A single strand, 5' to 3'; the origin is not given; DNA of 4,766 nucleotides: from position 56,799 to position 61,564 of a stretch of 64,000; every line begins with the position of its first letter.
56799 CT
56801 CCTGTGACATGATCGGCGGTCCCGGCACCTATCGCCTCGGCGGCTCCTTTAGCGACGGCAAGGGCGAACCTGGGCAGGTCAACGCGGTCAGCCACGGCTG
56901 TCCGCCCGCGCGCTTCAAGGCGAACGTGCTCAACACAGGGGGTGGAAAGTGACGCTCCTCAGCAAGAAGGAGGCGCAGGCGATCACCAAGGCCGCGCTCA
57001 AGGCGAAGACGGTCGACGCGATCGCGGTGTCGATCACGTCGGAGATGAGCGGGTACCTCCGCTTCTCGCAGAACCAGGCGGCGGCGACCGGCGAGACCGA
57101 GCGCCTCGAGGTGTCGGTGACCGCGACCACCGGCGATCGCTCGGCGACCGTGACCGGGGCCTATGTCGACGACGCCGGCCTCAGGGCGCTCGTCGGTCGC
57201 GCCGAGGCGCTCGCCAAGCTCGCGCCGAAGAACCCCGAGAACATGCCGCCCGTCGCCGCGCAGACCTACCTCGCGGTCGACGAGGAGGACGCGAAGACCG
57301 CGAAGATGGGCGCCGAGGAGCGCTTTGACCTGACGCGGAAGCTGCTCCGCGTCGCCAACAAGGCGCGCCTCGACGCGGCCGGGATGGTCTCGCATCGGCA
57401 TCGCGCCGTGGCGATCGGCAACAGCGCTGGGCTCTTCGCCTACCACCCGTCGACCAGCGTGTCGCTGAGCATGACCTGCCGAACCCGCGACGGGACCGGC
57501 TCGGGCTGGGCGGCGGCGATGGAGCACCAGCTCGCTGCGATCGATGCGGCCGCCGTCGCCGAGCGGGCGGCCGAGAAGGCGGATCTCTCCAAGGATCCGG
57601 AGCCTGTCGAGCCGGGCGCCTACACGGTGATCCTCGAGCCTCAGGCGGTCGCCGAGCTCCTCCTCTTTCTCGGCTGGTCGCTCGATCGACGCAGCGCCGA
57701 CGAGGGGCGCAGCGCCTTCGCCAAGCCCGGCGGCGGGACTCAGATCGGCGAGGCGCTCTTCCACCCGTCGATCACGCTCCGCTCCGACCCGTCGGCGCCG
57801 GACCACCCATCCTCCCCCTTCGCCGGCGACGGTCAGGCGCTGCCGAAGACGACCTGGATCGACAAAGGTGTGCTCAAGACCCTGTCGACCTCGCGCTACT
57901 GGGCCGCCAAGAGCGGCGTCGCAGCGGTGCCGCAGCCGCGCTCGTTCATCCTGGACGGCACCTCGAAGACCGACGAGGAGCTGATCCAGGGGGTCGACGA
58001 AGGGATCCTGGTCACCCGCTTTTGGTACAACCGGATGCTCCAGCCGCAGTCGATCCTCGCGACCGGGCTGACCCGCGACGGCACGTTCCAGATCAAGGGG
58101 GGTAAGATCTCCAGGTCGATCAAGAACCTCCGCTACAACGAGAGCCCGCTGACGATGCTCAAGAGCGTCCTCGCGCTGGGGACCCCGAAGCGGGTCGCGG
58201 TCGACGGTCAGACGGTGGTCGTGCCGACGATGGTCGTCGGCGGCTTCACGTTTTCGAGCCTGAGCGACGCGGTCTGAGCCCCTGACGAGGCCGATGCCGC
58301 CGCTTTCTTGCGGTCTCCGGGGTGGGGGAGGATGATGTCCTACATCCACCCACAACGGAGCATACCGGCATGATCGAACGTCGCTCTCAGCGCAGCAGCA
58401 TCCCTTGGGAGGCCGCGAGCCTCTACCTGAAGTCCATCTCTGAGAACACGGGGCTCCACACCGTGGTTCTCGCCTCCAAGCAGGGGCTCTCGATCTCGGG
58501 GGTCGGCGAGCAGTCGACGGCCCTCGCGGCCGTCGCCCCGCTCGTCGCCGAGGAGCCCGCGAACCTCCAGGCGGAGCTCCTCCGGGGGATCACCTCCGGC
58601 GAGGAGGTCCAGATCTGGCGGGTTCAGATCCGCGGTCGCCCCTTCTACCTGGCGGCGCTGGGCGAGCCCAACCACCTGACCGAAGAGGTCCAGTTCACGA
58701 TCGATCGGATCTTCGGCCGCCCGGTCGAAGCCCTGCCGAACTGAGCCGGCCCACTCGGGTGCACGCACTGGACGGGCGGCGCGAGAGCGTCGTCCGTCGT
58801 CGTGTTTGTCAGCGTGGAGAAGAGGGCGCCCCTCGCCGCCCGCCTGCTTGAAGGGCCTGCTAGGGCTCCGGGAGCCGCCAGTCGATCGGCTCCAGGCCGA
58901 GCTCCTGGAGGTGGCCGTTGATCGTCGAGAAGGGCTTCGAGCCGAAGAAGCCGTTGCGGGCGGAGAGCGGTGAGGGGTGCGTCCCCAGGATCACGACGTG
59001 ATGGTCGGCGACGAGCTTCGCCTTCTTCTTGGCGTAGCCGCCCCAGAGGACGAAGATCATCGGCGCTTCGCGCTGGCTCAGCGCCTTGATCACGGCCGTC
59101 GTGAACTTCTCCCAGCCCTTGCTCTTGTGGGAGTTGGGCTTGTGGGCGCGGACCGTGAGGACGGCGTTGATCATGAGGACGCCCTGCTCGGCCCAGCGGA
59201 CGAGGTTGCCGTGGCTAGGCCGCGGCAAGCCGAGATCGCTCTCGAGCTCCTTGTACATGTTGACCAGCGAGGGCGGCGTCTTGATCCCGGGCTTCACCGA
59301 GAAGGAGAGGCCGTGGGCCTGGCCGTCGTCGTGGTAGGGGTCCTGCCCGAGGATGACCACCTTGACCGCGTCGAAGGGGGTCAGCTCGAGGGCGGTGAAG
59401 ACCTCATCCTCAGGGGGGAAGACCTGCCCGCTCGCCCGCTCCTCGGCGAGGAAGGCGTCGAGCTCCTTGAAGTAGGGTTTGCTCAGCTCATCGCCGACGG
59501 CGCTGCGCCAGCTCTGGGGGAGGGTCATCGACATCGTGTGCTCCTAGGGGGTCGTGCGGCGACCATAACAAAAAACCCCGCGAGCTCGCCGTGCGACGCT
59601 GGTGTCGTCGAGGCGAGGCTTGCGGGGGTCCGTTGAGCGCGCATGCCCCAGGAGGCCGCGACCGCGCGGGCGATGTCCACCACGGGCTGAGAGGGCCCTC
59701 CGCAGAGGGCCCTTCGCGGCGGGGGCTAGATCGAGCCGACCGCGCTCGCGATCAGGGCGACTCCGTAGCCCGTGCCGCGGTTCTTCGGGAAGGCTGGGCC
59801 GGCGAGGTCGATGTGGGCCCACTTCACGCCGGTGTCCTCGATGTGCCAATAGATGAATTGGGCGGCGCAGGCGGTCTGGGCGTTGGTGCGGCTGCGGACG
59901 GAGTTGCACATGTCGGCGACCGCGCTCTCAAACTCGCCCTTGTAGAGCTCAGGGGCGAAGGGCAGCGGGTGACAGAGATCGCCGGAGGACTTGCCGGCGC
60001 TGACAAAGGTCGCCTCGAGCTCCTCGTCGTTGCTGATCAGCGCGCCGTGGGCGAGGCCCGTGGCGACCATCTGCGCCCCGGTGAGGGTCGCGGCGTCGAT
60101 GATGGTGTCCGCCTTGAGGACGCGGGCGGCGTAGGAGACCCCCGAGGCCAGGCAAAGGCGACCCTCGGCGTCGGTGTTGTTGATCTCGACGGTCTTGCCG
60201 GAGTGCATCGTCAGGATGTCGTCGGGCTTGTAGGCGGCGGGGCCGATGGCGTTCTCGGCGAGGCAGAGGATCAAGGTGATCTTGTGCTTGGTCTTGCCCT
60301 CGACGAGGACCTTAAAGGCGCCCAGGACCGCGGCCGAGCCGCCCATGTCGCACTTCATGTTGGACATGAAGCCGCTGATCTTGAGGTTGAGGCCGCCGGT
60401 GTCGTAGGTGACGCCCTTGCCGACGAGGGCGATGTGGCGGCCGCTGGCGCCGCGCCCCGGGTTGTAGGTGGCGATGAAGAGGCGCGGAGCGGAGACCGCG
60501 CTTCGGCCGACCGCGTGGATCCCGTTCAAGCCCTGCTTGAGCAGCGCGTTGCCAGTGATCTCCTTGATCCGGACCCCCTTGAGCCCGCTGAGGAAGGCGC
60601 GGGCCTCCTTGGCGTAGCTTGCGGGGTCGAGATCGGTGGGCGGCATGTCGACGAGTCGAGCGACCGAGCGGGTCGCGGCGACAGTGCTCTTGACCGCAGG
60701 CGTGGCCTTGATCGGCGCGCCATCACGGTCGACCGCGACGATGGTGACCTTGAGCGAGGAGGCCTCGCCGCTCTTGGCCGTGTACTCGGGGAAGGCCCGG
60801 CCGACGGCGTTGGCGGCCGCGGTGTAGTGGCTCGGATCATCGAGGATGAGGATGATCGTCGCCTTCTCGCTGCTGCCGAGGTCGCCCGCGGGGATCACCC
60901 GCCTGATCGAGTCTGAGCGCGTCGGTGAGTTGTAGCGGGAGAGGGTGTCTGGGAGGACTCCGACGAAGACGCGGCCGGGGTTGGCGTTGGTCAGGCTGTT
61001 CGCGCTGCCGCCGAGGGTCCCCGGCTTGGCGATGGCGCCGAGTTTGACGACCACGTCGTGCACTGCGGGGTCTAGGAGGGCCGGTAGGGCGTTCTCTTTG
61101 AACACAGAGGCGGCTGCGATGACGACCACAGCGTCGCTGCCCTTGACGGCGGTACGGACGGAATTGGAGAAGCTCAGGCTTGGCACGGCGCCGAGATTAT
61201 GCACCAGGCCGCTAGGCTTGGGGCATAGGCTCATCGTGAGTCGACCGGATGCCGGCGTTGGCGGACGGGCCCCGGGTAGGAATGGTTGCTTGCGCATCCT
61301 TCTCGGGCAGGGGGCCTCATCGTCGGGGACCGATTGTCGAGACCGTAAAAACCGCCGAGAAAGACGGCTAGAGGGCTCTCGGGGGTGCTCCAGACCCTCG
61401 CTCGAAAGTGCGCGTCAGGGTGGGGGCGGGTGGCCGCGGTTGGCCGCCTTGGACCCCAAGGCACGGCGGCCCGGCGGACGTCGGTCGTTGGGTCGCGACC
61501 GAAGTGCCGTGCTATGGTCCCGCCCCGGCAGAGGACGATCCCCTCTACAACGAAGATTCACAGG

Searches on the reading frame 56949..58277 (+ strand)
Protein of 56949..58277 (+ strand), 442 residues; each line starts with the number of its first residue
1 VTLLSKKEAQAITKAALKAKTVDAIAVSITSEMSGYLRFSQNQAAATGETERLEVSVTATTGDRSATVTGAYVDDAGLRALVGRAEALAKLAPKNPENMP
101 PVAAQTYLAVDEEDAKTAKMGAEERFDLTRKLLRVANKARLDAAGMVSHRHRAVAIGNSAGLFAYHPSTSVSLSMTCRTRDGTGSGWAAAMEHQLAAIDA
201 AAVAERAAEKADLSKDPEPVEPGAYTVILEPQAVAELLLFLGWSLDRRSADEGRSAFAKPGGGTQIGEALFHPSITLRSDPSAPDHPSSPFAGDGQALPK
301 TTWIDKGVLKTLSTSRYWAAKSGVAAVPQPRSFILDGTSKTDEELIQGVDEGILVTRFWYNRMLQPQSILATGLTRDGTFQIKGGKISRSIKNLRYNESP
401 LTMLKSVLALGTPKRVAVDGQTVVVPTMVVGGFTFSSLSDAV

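Call 11: search_protein_families(library=pfam, proteins=[window:56949-58277:+], max_evalue=0.01)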
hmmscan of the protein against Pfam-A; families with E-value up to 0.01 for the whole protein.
window:56949-58277:+ (442 aa): 2 families
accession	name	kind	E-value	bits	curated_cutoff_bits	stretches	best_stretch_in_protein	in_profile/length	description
PF19289.4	PmbA_TldD_3rd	-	2.7e-34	118.7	22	1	222-436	1-219/220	PmbA/TldA metallopeptidase C-terminal domain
PF19290.4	PmbA_TldD_2nd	-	1.5e-10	41.9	20.9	1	120-211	6-105/109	PmbA/TldA metallopeptidase central domain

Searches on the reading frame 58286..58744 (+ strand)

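Call 11: search_protein_families(library=pfam, proteins=[window:58286-58744:+], max_evalue=0.01)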
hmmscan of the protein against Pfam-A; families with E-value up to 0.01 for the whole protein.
window:58286-58744:+ (152 aa): 1 family
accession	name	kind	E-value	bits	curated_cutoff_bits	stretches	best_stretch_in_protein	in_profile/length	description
PF16672.11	LAMTOR5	-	0.0065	17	27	1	48-95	9-56/88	Ragulator complex protein LAMTOR5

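Call 67: search_protein_families(library=ncbifam, proteins=[window:58286-58744:+], max_evalue=0.1)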
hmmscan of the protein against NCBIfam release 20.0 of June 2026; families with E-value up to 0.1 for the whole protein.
window:58286-58744:+ (152 aa): 0 families

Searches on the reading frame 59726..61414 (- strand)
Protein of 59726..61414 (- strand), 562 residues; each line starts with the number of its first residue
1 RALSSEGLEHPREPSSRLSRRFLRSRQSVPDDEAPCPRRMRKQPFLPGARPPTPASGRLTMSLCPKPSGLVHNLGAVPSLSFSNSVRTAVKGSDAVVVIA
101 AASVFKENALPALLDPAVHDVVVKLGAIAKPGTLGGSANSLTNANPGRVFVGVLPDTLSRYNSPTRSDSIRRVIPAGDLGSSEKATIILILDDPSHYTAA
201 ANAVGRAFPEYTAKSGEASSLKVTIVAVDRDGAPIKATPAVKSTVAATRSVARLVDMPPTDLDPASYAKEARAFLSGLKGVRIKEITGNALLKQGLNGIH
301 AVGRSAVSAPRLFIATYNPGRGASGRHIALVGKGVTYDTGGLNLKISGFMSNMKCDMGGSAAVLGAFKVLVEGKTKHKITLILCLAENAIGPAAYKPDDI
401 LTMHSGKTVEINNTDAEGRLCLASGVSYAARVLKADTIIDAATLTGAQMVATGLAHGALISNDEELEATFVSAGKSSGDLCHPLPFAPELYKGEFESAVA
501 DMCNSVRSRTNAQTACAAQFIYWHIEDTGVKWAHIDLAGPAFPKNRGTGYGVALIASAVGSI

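Call 29: search_protein_families(library=pfam, proteins=[window:59726-61414:-], max_evalue=0.0001)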
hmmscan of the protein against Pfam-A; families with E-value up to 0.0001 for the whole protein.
window:59726-61414:- (562 aa): 2 families
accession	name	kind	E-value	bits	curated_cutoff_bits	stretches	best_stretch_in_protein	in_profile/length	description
PF00883.26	Peptidase_M17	-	1.2e-95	320.9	25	1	252-555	4-309/310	Cytosol aminopeptidase family, catalytic domain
PF18295.7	Pdase_M17_N2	-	5.7e-11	43.2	27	1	144-216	48-121/122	M17 aminopeptidase N-terminal domain 2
